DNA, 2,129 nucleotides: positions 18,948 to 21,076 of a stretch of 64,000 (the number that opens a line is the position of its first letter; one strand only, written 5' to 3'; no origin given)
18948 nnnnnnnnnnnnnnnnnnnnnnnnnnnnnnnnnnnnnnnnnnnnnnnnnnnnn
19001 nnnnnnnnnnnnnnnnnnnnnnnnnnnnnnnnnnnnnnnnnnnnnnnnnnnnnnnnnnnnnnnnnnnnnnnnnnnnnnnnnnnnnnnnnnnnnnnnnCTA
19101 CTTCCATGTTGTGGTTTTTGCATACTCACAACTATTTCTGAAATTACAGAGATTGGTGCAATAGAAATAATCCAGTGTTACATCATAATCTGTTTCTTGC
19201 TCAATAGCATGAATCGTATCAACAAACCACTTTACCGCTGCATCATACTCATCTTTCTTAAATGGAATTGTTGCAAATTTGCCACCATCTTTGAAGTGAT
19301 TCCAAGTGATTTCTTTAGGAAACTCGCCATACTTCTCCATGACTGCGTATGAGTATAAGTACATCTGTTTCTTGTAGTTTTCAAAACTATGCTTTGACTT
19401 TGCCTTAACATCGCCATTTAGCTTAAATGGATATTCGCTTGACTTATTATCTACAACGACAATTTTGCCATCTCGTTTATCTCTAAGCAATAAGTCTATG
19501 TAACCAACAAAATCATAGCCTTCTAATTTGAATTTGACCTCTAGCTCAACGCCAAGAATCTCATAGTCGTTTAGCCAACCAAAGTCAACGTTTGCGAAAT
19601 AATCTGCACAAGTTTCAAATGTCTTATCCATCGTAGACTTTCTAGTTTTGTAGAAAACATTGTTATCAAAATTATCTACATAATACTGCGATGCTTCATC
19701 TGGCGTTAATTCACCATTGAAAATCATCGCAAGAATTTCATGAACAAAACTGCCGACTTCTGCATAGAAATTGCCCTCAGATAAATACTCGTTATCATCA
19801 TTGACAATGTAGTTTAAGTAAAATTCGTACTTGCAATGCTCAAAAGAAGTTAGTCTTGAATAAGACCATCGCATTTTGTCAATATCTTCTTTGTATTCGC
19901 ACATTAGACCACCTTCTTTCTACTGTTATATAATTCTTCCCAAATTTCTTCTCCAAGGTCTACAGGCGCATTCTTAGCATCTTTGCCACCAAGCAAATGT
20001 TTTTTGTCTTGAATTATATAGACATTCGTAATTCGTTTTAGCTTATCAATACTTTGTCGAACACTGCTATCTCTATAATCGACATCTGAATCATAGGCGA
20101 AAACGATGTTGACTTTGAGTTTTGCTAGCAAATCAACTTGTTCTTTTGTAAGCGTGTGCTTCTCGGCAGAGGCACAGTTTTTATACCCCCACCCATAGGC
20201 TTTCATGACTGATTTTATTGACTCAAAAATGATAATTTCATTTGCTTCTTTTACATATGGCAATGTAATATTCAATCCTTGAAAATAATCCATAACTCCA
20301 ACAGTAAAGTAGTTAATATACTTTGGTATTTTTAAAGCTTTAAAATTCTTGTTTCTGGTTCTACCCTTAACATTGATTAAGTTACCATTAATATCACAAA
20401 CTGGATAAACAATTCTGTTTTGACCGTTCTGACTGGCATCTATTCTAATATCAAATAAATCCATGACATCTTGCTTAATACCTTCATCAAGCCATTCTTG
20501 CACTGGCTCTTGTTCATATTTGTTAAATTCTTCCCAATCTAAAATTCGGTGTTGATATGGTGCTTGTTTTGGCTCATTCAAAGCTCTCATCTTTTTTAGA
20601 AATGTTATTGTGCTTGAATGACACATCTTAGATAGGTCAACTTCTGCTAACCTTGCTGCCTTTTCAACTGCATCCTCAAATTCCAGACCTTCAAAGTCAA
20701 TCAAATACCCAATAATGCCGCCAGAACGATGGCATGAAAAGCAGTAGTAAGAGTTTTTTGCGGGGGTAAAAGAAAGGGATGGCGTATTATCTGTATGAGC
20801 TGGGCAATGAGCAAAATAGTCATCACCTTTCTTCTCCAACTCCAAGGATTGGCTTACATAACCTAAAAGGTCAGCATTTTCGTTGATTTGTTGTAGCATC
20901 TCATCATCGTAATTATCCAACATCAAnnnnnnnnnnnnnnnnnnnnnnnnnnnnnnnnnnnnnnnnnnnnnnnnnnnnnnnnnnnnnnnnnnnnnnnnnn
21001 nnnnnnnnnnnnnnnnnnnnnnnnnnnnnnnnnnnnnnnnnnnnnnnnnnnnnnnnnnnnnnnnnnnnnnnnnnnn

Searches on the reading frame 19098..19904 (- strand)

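Call 82: search_protein_families(library=pfam, proteins=[window:19098-19904:-], max_evalue=0.001)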
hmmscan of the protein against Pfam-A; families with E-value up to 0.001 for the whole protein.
window:19098-19904:- (268 aa): 1 family
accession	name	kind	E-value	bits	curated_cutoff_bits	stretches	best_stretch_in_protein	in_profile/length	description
PF12705.13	PDDEXK_1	-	1e-23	85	22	1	12-260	1-247/247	PD-(D/E)XK nuclease superfamily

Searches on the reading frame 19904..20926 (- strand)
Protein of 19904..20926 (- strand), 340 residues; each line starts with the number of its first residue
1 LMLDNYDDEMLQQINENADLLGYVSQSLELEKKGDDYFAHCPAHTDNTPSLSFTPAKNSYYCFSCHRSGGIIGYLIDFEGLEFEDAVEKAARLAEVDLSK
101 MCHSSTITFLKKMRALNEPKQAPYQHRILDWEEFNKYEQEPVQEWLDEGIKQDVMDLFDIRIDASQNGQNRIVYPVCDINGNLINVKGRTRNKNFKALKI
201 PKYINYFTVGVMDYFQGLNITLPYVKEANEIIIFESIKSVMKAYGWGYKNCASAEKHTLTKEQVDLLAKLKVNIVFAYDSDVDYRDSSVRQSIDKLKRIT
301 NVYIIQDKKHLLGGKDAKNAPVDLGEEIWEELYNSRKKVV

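Call 82: search_protein_families(library=pfam, proteins=[window:19904-20926:-], max_evalue=0.001)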
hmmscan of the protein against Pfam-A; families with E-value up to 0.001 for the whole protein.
window:19904-20926:- (340 aa): 1 family
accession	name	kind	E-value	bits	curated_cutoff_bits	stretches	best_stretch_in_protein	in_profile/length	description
PF01807.25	Zn_ribbon_DnaG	-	1.1e-24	86.5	24.9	1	8-100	3-95/98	CHC2 zinc finger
